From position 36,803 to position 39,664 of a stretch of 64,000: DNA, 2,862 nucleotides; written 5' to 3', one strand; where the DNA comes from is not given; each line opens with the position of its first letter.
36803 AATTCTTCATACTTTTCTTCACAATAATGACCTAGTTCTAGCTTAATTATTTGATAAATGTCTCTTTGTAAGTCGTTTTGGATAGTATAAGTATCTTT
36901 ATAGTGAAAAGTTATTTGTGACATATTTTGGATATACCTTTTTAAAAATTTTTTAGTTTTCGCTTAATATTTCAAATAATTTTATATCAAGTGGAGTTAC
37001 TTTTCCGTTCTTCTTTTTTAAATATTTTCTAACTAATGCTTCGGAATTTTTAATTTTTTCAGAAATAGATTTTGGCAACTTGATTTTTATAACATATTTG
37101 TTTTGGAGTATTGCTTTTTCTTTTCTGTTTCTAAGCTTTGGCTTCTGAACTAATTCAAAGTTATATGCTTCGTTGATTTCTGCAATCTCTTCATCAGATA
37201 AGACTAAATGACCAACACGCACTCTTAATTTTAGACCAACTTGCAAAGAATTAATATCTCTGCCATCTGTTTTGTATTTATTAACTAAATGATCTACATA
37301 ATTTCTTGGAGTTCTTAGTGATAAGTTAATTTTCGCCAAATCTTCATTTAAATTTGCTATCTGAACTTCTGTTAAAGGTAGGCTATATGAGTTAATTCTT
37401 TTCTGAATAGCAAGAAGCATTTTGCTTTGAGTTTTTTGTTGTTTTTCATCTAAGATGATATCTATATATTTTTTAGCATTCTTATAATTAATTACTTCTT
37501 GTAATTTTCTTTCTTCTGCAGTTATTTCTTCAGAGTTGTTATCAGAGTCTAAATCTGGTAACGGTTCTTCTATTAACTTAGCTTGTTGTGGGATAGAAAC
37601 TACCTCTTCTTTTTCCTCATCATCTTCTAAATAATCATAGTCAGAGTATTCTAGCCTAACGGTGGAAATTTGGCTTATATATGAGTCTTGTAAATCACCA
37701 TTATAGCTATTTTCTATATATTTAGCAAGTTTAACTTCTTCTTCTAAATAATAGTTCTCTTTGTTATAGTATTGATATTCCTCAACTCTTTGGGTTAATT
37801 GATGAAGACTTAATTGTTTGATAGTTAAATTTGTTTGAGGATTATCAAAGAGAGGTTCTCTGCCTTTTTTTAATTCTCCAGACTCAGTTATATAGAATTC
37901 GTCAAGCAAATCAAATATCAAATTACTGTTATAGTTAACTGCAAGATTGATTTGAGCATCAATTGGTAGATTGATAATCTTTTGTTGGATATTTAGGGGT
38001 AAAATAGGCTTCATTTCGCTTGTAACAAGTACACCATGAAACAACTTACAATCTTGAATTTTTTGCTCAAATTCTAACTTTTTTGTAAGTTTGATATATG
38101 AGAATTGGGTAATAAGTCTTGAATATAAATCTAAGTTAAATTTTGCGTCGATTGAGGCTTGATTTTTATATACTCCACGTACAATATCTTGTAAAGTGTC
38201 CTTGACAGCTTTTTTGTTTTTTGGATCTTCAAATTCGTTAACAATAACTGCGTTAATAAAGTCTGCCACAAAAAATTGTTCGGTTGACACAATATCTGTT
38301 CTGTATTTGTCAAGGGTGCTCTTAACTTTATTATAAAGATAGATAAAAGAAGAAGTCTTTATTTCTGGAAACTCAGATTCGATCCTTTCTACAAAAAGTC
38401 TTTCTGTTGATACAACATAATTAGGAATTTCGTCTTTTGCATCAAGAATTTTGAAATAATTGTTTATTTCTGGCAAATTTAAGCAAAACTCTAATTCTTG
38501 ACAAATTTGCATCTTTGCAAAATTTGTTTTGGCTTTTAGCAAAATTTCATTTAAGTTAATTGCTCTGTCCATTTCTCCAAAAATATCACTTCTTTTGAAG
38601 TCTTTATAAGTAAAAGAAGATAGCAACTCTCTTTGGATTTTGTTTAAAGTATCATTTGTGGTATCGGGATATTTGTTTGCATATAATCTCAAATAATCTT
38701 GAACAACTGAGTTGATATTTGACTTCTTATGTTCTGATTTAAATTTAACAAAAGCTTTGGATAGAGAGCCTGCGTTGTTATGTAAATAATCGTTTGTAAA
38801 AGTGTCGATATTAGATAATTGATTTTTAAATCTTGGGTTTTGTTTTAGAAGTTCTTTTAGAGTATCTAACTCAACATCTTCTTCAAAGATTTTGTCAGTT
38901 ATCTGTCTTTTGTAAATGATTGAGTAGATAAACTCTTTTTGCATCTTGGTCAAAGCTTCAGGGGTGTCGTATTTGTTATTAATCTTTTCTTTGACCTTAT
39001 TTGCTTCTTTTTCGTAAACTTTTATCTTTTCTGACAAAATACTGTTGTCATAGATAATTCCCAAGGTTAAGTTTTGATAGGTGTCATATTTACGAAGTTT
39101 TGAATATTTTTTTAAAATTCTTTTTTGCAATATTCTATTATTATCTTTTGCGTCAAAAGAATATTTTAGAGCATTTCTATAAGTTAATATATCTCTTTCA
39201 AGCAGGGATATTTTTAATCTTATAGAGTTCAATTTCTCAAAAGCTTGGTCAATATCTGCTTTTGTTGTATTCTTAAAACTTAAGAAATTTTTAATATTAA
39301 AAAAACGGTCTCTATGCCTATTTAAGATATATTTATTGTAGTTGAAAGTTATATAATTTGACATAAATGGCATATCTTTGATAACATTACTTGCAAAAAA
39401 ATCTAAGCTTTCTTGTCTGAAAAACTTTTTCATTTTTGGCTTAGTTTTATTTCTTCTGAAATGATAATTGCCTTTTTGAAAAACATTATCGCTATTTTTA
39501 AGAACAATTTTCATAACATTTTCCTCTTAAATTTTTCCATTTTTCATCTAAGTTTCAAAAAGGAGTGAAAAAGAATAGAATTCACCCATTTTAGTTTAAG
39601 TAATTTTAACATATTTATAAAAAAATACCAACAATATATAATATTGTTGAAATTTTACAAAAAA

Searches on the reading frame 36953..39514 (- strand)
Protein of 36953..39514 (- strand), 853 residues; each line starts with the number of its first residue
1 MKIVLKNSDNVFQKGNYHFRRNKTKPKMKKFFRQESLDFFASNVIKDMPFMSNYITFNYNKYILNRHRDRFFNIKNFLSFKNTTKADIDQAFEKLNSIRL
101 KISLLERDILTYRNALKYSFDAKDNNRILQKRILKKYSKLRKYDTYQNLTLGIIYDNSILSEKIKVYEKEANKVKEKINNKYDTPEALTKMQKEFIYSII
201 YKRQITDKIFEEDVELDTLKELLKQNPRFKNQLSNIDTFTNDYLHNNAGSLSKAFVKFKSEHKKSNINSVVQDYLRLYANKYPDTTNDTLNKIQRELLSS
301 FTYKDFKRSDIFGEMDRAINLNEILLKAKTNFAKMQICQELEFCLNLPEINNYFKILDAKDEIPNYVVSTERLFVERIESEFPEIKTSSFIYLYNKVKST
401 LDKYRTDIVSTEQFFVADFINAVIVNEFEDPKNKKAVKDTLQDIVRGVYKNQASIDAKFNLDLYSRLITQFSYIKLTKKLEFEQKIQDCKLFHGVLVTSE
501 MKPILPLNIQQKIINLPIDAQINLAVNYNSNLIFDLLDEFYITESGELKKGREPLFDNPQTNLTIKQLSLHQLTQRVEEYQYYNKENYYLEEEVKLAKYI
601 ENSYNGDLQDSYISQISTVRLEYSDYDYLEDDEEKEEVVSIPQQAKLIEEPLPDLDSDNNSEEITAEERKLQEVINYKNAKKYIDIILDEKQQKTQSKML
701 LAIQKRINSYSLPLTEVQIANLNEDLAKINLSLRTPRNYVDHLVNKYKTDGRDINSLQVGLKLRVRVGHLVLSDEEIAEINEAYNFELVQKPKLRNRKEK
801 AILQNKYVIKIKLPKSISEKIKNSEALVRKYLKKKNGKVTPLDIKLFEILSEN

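Call 14: search_protein_families(library=pfam, proteins=[window:36953-39514:-], max_evalue=0.001)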
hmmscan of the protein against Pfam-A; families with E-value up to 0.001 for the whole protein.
window:36953-39514:- (853 aa): 0 families

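Call 28: find_encoding_contigs(protein=window:36953-39514:-, flank=10000, max_places=3)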
Protein window:36953-39514:- (853 aa): no gene with exactly this product is on record in the collection.
